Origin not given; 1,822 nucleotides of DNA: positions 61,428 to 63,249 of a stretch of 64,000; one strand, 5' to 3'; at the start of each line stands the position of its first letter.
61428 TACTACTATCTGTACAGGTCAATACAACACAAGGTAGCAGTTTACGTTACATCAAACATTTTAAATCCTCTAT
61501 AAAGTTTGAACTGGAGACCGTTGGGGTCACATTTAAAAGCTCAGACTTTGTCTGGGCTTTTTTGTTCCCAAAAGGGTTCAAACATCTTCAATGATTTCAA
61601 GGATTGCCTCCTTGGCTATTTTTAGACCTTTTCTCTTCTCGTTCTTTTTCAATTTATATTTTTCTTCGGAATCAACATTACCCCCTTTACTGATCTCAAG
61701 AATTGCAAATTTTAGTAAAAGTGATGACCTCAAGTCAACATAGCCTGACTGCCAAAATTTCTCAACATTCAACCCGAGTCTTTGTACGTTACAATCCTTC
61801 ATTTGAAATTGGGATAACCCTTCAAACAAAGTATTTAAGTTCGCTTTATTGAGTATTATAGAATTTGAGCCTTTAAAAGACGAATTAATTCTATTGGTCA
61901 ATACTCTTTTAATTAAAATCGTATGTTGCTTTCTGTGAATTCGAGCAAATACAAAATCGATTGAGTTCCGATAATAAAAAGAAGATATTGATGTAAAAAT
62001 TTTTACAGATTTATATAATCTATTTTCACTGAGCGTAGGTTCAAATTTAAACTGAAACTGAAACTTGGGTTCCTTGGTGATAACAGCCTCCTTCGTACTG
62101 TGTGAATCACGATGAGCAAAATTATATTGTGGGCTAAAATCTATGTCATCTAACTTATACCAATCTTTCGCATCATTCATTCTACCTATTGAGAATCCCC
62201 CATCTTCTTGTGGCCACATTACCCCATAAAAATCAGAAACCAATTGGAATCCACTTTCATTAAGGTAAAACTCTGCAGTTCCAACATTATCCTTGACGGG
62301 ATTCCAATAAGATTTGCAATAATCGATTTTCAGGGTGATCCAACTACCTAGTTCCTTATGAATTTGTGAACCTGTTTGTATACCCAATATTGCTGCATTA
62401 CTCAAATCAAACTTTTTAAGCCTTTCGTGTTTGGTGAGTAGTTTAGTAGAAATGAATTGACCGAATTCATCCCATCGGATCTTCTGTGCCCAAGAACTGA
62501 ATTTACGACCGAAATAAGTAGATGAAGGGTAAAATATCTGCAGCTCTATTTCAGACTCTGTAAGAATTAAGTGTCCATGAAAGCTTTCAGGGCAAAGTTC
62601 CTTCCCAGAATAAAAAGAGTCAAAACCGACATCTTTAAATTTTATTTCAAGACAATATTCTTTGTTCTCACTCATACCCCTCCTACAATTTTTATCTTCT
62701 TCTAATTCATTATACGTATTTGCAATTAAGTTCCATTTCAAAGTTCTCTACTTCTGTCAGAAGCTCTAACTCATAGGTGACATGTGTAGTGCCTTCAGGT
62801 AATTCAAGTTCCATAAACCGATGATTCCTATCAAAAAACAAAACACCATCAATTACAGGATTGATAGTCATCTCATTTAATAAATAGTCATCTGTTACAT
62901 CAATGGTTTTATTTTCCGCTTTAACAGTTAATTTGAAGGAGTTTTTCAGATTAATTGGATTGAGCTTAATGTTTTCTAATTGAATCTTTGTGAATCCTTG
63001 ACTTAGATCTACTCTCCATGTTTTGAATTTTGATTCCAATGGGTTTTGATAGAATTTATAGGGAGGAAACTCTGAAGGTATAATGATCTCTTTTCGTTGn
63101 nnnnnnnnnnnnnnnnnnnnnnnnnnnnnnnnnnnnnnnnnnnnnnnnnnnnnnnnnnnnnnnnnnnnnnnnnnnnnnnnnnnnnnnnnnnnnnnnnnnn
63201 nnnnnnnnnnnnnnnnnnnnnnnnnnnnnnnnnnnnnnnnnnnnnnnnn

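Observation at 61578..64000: AT-rich Fic + unknown (Rx5H, AGGAGG-led) two-gene cassette: candidate undescribed toxin/defence module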

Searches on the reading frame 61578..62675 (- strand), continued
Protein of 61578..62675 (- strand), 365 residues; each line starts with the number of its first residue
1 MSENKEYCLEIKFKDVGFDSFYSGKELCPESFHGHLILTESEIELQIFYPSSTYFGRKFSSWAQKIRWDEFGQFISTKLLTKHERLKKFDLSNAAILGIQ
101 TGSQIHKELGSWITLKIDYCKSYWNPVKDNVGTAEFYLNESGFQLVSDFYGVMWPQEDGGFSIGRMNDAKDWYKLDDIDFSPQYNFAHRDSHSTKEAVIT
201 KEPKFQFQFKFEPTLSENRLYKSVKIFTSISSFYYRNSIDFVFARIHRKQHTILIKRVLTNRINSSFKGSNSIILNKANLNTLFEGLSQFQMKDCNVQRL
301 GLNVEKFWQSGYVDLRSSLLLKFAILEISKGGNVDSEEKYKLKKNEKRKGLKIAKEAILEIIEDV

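Call 72: find_encoding_contigs(protein=P0231, flank=6000, max_places=2)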
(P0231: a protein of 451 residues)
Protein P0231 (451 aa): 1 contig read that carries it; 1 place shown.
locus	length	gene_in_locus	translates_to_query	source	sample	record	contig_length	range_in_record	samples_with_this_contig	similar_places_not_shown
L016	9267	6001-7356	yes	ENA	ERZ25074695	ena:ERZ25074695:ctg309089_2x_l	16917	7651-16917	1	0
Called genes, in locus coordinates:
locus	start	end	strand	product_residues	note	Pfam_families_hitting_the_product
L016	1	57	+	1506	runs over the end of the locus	PF13585:CHU_C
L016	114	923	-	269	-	-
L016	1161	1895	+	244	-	-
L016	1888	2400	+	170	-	PF16242:Pyrid_ox_like, PF01243:PNPOx_N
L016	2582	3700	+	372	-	PF13676:TIR_2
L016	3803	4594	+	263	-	-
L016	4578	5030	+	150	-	-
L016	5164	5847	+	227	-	PF08867:FRG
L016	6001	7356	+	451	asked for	-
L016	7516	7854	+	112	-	-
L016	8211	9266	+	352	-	?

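Call 73: find_encoding_contigs(protein=P0051, flank=6000, max_places=2)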
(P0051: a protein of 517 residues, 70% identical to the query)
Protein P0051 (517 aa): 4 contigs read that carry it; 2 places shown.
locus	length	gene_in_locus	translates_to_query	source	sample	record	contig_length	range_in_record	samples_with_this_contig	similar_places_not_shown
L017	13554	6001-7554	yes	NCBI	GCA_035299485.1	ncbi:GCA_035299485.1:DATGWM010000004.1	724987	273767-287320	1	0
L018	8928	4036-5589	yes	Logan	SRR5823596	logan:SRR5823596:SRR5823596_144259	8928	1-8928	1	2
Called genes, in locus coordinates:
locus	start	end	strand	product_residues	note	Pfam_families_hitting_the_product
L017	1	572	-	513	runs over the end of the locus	-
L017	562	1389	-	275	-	PF00459:Inositol_P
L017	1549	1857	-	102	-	-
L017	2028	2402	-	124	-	PF06993:DUF1304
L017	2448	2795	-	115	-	PF04237:YjbR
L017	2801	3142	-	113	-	-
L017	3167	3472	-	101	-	PF01022:HTH_5, PF12840:HTH_20, PF13412:HTH_24, PF01047:MarR (weak), PF12802:MarR_2 (weak)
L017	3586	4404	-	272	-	PF14237:GYF_2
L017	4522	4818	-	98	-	-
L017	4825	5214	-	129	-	PF08818:DUF1801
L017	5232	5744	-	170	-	-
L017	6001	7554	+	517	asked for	PF02661:Fic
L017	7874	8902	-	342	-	PF00710:Asparaginase, PF17763:Asparaginase_C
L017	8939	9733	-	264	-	PF01026:TatD_DNase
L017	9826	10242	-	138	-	PF06491:Disulph_isomer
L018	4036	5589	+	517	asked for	PF02661:Fic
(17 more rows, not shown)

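Call 77: fold_search(model_id=the predicted structure, library=viral)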
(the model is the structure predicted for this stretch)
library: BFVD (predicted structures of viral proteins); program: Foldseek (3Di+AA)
matches with E <= 10: 843; with E <= 0.001: 0
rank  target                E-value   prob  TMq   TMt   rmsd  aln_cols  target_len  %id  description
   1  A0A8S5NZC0            1.1e-02  0.13  0.07  0.09  17.2       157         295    8  Pvc1, Pvc9, Pvc11, Pvc12, Pvc4, Photorhabdus asymbiotica, PVC, contractile.5A (Fragment) [Ackermannviridae sp. ctClB2]
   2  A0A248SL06            2.1e-02  0.09  0.09  0.08  25.0       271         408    9  (no name in the UniProt tables at hand)
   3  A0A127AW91            3.4e-02  0.08  0.08  0.14  20.5       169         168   11  Contractile injection system tube protein N-terminal domain-containing protein [Bacillus phage SP-15]
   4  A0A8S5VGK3            4.1e-02  0.21  0.12  0.18  19.2       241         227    8  Uncharacterized protein [Myoviridae sp. ctkfK18]
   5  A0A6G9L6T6            4.3e-02  0.54  0.14  0.22  19.0       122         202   12  LysM domain-containing peptidoglycan-binding protein [Bacillus phage vB_BcM_Sam46]
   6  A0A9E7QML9            4.3e-02  0.06  0.07  0.11  19.0       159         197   14  (no name in the UniProt tables at hand)
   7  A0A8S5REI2            4.5e-02  0.08  0.10  0.12  21.8       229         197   10  Uncharacterized protein [virus sp. ctkyY8]
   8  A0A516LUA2            4.8e-02  0.75  0.12  0.32  10.6        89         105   12  (no name in the UniProt tables at hand)
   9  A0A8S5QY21            6.0e-02  0.14  0.12  0.15  18.9       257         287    9  Tail protein [Siphoviridae sp. ctr592]
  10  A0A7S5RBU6            6.4e-02  0.05  0.07  0.10  27.9       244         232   11  (no name in the UniProt tables at hand)
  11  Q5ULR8                7.5e-02  0.10  0.09  0.16  19.8       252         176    7  Orf46 [Lactobacillus phage LP65]
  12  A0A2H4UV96            7.5e-02  0.06  0.11  0.11  19.1       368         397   10  Serine/threonine-protein kinase [Bodo saltans virus]
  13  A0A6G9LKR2            8.4e-02  0.28  0.12  0.26  17.0       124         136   12  (no name in the UniProt tables at hand)
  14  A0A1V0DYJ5            9.4e-02  0.06  0.07  0.07  19.7       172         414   10  (no name in the UniProt tables at hand)
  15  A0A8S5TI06            9.4e-02  0.02  0.07  0.06  26.0       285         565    7  Uncharacterized protein [Siphoviridae sp. ctTfn5]
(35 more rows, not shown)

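Call 78: search_protein_families(library=phrogs, proteins=[window:61578-62675:-, P0002, L001:2865-4772:+], max_evalue=0.01)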
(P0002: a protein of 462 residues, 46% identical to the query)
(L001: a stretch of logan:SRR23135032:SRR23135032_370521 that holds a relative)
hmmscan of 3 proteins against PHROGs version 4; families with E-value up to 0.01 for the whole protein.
window:61578-62675:- (365 aa): 0 families

P0002 (462 aa): 0 families

L001:2865-4772:+ (636 aa): 5 families
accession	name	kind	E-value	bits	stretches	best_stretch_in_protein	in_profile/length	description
phrog_5978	-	unknown function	2.3e-18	67.4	1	391-501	139-265/364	-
phrog_11900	-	unknown function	6.5e-17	62.8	1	391-503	98-217/230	-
phrog_13548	-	unknown function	1.3e-06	28.7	1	389-466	143-225/379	-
phrog_23170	-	unknown function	3.6e-05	24.5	1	390-486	63-172/191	-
phrog_12747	-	unknown function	0.0027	18.3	1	441-486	136-181/211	-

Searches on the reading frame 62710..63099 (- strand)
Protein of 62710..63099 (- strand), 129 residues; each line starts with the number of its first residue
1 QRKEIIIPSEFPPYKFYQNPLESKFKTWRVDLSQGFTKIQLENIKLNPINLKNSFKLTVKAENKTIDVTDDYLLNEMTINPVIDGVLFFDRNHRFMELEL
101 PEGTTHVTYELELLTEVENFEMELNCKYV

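Call 78: search_protein_families(library=phrogs, proteins=[window:62710-63099:-], max_evalue=0.01)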
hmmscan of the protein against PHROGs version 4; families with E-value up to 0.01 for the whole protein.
window:62710-63099:- (129 aa): 0 families
